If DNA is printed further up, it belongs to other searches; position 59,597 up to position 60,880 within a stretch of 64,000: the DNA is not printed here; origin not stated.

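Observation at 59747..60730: Cas4-like Fe-S nuclease split by a four-helix membrane insertion, in tandem with the TPD nuclease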

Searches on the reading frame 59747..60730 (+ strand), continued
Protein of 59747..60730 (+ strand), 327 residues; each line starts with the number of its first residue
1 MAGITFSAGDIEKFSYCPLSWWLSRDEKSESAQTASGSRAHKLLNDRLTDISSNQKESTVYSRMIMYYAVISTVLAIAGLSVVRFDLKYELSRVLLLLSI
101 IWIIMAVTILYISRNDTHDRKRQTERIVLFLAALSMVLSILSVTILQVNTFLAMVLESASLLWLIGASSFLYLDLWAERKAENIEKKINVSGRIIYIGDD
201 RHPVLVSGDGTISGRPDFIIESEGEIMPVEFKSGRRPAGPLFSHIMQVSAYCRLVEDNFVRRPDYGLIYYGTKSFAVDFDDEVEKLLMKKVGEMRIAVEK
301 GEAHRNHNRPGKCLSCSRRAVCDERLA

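Call 15: find_related_loci(query=A1, collection=genome_contigs, flank=8000)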
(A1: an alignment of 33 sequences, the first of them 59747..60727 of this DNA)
Query A1 (327 aa) in genome_contigs; peptide patterns used: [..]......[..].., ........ (x = any residue, [..] = any of these).
387 stretches matched a pattern; 356 encode a relative of the query (tblastn E <= 1e-3); the best 80 are kept; 80 distinct loci.
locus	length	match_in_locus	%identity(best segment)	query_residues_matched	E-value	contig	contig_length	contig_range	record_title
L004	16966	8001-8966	69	6-327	1e-140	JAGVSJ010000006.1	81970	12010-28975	MAG: Candidatus Sysuiplasma superficiale isolate YP2-bin.285 YP2_2.85_6, whole genome shotgun sequence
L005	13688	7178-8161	64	1-327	1e-139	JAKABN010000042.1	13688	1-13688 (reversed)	MAG: Thermoplasmata archaeon isolate WH2.bin25 NODE_8068_length_13688_cov_2.491630, whole genome shotgun sequence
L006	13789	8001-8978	54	1-327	2e-116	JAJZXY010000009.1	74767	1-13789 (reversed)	MAG: Thermoplasmata archaeon isolate TL1-5.bin102 NODE_273_length_74767_cov_9.261870, whole genome shotgun sequence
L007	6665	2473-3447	53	3-326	1e-114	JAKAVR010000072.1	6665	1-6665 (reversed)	MAG: Thermoplasmata archaeon isolate YP4.bin116 NODE_16292_length_6665_cov_2.849648, whole genome shotgun sequence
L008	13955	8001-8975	51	3-326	2e-113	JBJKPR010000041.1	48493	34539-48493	MAG: Candidatus Sysuiplasmataceae archaeon isolate Bin_127 S1Ck127_482238_flag_0_multi_16.9967_len_48493, whole genome s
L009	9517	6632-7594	44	2-325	3e-92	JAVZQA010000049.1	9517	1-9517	MAG: Methanomassiliicoccales archaeon isolate DRTY-7_201709_bins_31 DRTY-7_201709_bins_31_scaffold_49, whole genome shot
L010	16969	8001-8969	43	7-327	4e-88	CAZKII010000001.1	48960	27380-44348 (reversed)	MAG TPA_asm: uncultured Thermoplasmata archaeon isolate SRP141559_co1_83 genome assembly, contig: NODE_180_length_48960_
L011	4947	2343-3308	42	6-326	3e-87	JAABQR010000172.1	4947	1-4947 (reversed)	MAG: Methanobacteriota archaeon isolate S06.Bin063 Scaffold_64, whole genome shotgun sequence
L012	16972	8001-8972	43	5-327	5e-87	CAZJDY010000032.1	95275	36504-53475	MAG TPA_asm: uncultured Methanomassiliicoccaceae archaeon isolate binchicken_co167_198 genome assembly, contig: k141_298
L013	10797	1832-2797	42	7-327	4e-87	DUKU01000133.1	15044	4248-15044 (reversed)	MAG TPA_asm: Thermoplasmata archaeon isolate UBA9653 contig_5063, whole genome shotgun sequence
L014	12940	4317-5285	43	5-326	1e-86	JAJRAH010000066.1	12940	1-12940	MAG: Methanomassiliicoccales archaeon isolate OWC_0007 OWC_0007_k121_5472020, whole genome shotgun sequence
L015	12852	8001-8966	42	7-327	2e-86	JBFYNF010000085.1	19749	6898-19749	MAG: Thermoplasmata archaeon isolate PPR_0081 PPR_0081_bin.95.fa_k121_4792796, whole genome shotgun sequence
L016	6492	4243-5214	43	5-327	3e-86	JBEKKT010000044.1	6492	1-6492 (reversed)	MAG: Methanomassiliicoccales archaeon isolate SPRUCE 353 SPRUCE_353_44, whole genome shotgun sequence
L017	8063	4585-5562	40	3-327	8e-86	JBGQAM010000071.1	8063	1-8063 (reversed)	MAG: Thermoplasmata archaeon isolate OBJ2_061818_130_30 k141_795209_length_8063_cov_9.5382, whole genome shotgun sequenc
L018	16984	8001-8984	43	1-327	1e-85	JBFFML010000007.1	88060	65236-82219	MAG: Thermoplasmata archaeon isolate Mix_mud18.2022.04.47 k141_28539_length_88060_cov_23.2808, whole genome shotgun sequ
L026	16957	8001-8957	45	7-327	5e-83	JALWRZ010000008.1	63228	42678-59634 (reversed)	MAG: DHVE2 group archaeon isolate M2_metabat2_scaf2bin.040 M2_NODE_287_length_63228_cov_7.258744, whole genome shotgun s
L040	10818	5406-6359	43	7-327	2e-81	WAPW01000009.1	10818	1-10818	MAG: Aciduliprofundum sp. isolate S145_39 k151_125029, whole genome shotgun sequence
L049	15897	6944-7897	42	7-327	2e-80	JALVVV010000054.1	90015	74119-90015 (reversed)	MAG: DHVE2 group archaeon isolate M10_metabat1_scaf2bin.049 M10_NODE_63_length_90015_cov_38.244504, whole genome shotgun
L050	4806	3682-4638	41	7-327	1e-80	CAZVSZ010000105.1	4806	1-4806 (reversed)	MAG TPA_asm: uncultured Thermoplasmata archaeon isolate binchicken_co164_13 genome assembly, contig: NODE_9777_length_48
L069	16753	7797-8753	42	7-327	2e-78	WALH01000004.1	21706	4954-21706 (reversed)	MAG: DHVE2 group archaeon isolate S014_50 k151_104221, whole genome shotgun sequence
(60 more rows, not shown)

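Call 20: predict_structure(alignment_id=A1)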
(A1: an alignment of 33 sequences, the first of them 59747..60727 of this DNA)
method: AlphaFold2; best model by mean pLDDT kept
length: 327 residues; sequences in the alignment: 33
mean_pLDDT: 74.2   pTM: 0.71
mean pLDDT of the five models: 74.2, 73.5, 70.7, 70.2, 69.1
residues with pLDDT >= 90: 87; 70-90: 105; 50-70: 113; < 50: 22
segments of 3 or more residues with pLDDT < 50: 112-122, 142-144
pLDDT, mean of each block of 10 residues (from residue 1): 78 88 71 77 87 78 63 57 50 53 55 45 51 53 53 60 64 71 74 86 91 94 90 84 96 96 93 91 96 91 66 74 71
secondary structure, 60 per line:
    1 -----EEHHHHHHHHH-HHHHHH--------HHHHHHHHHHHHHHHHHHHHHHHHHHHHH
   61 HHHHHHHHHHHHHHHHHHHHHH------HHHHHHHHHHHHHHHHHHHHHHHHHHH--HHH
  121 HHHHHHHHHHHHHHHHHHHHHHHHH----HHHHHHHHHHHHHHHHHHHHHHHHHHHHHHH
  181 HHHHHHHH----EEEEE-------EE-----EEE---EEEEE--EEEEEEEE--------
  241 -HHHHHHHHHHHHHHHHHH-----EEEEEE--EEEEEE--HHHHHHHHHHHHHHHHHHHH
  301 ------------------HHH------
elements in order: H8-16 H18-23 H32-82 H89-115 H118-145 H150-188 E193-197 E212-214 E218-222 E225-232 H242-259 E265-270 E273-278 H281-300

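Call 23: search_protein_representatives(alignment_id=A1)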
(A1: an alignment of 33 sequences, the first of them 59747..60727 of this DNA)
Query: 33 sequences, 328 profile positions. Proteins with E-value up to 0.001 (for the whole library): 2302; up to 1e-10: 935; up to 1e-30: 185. The best 150 are listed.
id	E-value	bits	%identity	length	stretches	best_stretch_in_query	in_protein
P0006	1.0e-142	491.5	-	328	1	1-328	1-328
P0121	2.7e-127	440.9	-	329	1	1-328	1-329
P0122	1.6e-125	435.0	-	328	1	4-327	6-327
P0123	1.2e-120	419.0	-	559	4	121-328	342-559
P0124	1.3e-118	412.4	-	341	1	4-327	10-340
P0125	2.2e-117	408.3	-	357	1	3-328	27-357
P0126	1.5e-116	405.5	-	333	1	3-328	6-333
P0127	1.2e-111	389.4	-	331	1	3-328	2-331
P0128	9.1e-111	386.5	-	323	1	4-328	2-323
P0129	9.0e-109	380.0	-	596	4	121-327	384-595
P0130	1.3e-108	379.5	-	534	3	121-327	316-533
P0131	2.2e-108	378.7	-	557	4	113-327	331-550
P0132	1.5e-107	376.0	-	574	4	125-327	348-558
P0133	2.4e-106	372.0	-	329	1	3-328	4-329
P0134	9.7e-103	360.2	-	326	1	4-327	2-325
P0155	1.4e-86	307.1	-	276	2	157-328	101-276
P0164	2.0e-78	280.3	-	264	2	150-327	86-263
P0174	1.2e-71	257.9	-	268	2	145-327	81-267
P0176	8.4e-68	245.3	-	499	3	85-328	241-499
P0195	3.3e-48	180.9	-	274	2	153-324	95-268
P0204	1.9e-41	158.7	-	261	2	142-327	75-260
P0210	1.7e-39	152.3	-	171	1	165-328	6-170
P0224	3.0e-36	141.6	-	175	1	165-328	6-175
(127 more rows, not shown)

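Call 25: fold_search(model_id=the predicted structure, library=pdb)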
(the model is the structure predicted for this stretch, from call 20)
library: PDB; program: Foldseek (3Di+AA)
matches with E <= 10: 308; with E <= 0.001: 18
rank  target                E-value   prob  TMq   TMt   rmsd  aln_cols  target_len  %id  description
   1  8d3q_J                6.5e-06  1.00  0.32  0.52   3.7       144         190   21  Type I-C Cas4-Cas1-Cas2 complex bound to a PAM/NoPAM prespacer (released 2022-11-02)
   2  8d3l_I                8.1e-06  1.00  0.32  0.47   7.2       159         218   21  Type I-C Cas4-Cas1-Cas2 complex bound to a PAM/PAM prespacer (released 2022-11-02)
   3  5zyv_A                1.2e-05  1.00  0.28  0.45   3.6       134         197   19  Crystal structure of human MGME1 with single strand DNA2 and Ca2+ (released 2018-09-19)
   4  8xa9_A                5.4e-05  1.00  0.28  0.41  22.5       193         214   14  Human MGME1 in complex with 5'-overhang DNA (released 2024-03-20)
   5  5zyt_C                6.4e-05  1.00  0.27  0.38  23.0       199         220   14  Crystal structure of human MGME1 with 3' overhang double strand DNA3 (released 2018-09-19)
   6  8d3l_J                7.1e-05  1.00  0.33  0.47   6.0       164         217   20  Type I-C Cas4-Cas1-Cas2 complex bound to a PAM/PAM prespacer (released 2022-11-02)
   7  7mi5_A                7.5e-05  1.00  0.31  0.19   6.4       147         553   22  Asymmetrical PAM-Non PAM prespacer bound Cas4/Cas1/Cas2 complex (released 2021-11-17)
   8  5zyt_D                8.3e-05  1.00  0.28  0.39   4.1       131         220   18  Crystal structure of human MGME1 with 3' overhang double strand DNA3 (released 2018-09-19)
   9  8xa9_B                9.3e-05  1.00  0.29  0.42   5.9       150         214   15  Human MGME1 in complex with 5'-overhang DNA (released 2024-03-20)
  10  5zyu_A                1.0e-04  1.00  0.27  0.38   4.1       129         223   18  The crystal structure of humanMGME1 with single strand DNA2 (released 2018-09-19)
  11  7sjr_A                1.4e-04  1.00  0.40  0.16  18.2       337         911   14  Cryo-EM structure of AdnA-AdnB(W325A) in complex with DNA and AMPPNP (released 2021-12-22)
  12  5zyt_A                1.7e-04  1.00  0.29  0.42  22.8       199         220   14  Crystal structure of human MGME1 with 3' overhang double strand DNA3 (released 2018-09-19)
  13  6ppu_A                2.0e-04  1.00  0.39  0.22  17.4       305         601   14  Cryo-EM structure of AdnAB-AMPPNP-DNA complex (released 2019-11-20)
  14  5zyt_B                2.2e-04  1.00  0.29  0.41   3.5       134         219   19  Crystal structure of human MGME1 with 3' overhang double strand DNA3 (released 2018-09-19)
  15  7mi4_A                2.4e-04  1.00  0.32  0.20   3.5       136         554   24  Symmetrical PAM-PAM prespacer bound Cas4/Cas1/Cas2 complex (released 2021-11-17)
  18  5eaw_A                8.1e-04  1.00  0.33  0.12  19.2       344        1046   12  Crystal structure of Dna2 nuclease-helicase (released 2015-11-18)
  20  4r5q                  1.2e-03  1.00  0.26  0.37   7.5       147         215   21  Crystal structure and nuclease activity of the CRISPR-associated Cas4 protein Pcal_0546 from Pyrobaculum calidifontis co (released 2014-09-17)
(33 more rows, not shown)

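Call 31: list_cluster_members(proteins=[P0123, P0129, P0176, P0155, P0164, P0174, P0195, P0204, P0210, P0224])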
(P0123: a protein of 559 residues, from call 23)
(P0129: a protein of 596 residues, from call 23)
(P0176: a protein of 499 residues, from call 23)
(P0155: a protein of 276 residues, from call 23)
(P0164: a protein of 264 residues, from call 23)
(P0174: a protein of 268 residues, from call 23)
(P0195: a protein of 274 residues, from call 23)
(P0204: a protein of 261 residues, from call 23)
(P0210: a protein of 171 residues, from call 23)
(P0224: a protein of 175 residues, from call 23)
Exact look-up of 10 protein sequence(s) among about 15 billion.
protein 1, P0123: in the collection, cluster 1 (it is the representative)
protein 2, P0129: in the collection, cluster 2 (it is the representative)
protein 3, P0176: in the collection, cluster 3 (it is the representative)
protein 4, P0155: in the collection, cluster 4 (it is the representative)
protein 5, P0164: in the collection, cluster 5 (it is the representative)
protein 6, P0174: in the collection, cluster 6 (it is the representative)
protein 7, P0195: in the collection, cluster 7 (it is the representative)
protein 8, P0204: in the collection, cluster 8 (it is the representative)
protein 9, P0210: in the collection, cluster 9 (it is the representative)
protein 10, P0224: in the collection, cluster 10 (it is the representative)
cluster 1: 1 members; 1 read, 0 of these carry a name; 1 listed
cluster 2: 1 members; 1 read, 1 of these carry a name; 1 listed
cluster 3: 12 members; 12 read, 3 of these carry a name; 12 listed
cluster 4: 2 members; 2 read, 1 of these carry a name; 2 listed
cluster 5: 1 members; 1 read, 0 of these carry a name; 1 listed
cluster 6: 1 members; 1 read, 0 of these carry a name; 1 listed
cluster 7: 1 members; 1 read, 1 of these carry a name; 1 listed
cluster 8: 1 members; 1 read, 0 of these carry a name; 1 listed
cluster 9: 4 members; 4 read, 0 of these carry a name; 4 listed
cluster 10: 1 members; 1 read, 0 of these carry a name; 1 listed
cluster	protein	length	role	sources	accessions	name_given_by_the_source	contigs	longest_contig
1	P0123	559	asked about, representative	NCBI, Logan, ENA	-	-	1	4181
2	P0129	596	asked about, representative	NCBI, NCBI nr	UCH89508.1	MAG: CRISPR-associated protein Cas4 [Thermoplasmata archaeon]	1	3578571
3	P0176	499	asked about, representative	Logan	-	-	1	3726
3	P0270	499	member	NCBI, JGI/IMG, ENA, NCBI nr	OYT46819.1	hypothetical protein B6U90_00025 [Thermoplasmatales archaeon ex4484_6] | MAG: hypothetical protein B6U90_00025 [Thermoplasmatales archaeon ex4484_6]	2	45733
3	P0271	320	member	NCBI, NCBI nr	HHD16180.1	MAG TPA: Dna2/Cas4 domain-containing protein, partial [Euryarchaeota archaeon] | Dna2/Cas4 domain-containing protein [Euryarchaeota archaeon]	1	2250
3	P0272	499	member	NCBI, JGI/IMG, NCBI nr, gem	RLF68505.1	MAG: hypothetical protein DRN57_03800 [Thermoplasmata archaeon]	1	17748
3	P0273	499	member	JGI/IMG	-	-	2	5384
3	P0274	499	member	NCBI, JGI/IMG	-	-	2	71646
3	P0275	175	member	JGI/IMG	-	-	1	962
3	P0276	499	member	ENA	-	-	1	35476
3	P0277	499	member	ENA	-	-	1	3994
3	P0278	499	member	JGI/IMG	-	-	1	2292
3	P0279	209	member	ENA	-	-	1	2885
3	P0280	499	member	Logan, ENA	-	-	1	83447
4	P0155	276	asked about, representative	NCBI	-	-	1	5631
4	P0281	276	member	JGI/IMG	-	CRISPR-associated exonuclease Cas4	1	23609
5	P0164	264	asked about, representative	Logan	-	-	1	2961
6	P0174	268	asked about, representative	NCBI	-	-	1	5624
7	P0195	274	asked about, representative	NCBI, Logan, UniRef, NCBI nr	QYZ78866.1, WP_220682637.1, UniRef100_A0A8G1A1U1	CRISPR-associated protein Cas4 [Methanofollis formosanus] | CRISPR-associated exonuclease Cas4 n=1 Tax=Methanofollis formosanus TaxID=299308 ...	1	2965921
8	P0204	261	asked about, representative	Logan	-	-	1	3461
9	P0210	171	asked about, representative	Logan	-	-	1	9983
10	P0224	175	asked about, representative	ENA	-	-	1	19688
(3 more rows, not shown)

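Call 35: search_solved_structures(query=A1, max_evalue=1, show_alignments=4)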
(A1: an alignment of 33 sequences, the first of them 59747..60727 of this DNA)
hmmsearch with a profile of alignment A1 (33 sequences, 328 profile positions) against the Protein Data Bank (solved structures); distinct sequences matched with E-value up to 1: 5.
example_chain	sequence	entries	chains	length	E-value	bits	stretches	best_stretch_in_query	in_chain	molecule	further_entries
8d3l_I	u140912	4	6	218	2e-07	33.7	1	226-327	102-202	CRISPR-associated exonuclease Cas4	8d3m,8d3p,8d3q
4ic1_A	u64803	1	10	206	0.00011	24.6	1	209-294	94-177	Uncharacterized protein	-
7mi4_A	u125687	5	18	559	0.00036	23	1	204-323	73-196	CRISPR-associated exonuclease Cas4/endonuclease Cas1 fusion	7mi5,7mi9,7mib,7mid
4r5q_A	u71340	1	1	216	0.00047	22.6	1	206-324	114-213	CRISPR-associated exonuclease, Cas4 family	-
2qmi_A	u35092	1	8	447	0.88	11.9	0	218-269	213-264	Pbp related beta-lactamase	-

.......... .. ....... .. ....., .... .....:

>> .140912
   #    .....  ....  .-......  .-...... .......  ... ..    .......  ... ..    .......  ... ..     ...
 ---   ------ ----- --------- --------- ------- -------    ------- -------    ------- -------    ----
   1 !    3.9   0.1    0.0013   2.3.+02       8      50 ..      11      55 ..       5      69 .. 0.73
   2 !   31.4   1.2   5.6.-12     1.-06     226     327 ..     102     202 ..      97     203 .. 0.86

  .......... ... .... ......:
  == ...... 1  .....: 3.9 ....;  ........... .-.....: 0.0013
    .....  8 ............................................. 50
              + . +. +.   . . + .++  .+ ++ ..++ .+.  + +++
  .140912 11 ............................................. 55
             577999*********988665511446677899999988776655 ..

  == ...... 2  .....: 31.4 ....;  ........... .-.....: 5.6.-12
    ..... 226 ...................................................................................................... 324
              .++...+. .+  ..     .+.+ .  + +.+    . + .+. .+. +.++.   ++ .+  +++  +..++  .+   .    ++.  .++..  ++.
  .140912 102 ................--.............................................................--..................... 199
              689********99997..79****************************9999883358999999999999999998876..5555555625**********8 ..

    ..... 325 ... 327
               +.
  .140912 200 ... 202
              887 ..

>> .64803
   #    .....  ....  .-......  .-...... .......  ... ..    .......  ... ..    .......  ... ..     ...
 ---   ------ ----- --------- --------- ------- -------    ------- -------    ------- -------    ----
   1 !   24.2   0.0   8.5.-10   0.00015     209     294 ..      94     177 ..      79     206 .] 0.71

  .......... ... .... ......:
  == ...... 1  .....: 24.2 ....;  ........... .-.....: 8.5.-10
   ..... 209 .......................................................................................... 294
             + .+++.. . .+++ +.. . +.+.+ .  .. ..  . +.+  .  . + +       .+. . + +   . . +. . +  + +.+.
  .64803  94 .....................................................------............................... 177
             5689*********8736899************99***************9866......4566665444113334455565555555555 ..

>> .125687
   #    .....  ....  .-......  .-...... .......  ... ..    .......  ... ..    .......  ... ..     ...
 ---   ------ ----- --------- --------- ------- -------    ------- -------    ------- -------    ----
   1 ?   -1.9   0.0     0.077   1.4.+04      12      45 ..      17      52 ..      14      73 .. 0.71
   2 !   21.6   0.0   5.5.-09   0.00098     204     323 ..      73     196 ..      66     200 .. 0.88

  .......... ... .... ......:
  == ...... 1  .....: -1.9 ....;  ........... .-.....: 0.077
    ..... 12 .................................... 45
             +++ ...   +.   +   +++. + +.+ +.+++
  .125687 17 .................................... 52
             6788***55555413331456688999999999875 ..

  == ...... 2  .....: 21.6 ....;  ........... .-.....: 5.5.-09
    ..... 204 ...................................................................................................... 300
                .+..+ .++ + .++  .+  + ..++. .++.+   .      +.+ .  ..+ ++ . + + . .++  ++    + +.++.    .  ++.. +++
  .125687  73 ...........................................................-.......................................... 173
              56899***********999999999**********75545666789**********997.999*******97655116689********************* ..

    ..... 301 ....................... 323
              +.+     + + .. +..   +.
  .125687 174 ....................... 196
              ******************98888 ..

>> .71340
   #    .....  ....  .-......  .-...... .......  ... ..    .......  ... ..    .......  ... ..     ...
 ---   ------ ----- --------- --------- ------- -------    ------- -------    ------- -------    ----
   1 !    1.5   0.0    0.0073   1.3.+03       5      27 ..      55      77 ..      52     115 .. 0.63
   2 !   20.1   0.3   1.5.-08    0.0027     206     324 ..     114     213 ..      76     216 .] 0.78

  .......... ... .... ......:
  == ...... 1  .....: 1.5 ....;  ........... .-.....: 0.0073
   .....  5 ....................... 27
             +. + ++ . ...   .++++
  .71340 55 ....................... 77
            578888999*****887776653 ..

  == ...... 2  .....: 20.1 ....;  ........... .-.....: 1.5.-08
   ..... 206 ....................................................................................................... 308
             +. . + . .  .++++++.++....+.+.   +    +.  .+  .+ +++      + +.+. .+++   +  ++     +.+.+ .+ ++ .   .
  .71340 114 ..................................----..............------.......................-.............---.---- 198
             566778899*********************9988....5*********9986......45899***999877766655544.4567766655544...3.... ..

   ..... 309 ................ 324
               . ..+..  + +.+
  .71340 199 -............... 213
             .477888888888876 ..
